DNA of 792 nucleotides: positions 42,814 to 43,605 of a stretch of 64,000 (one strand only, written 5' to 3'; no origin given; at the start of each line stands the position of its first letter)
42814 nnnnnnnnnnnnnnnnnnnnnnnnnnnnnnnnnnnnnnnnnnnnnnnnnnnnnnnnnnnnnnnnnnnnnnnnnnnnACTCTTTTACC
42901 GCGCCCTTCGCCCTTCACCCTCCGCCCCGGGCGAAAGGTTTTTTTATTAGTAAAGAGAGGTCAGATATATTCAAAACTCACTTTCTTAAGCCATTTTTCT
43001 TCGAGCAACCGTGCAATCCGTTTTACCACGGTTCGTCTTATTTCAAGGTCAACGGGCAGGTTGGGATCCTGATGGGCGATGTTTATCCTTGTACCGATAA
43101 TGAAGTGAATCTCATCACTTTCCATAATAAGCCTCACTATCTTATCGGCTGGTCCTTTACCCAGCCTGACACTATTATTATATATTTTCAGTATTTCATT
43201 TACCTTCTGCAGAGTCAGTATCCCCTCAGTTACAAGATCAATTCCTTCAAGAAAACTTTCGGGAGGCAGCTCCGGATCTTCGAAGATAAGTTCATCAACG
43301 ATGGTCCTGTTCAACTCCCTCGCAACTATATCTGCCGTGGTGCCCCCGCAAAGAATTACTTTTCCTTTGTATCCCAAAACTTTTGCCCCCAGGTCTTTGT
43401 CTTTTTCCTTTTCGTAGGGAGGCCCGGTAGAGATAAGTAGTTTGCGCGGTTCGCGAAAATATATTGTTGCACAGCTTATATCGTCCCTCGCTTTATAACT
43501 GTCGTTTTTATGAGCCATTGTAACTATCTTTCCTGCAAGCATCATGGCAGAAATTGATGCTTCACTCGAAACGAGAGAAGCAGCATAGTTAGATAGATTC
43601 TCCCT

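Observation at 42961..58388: Hydrogen/redox-sensing island: two sensory hydrogenases with different outputs bracket hydCBA, alongside Rex, ribF, hydG and a TM1266-type regulator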

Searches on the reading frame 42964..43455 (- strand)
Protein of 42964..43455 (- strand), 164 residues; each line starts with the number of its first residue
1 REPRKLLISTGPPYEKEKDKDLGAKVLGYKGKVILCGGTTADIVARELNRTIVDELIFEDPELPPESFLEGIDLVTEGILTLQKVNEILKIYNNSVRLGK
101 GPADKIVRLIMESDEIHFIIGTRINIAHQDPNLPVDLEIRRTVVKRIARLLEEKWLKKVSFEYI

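Call 31: search_protein_families(library=pfam, proteins=[window:42964-43455:-], max_evalue=5)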
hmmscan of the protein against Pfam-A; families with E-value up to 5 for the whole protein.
window:42964-43455:- (164 aa): 0 families
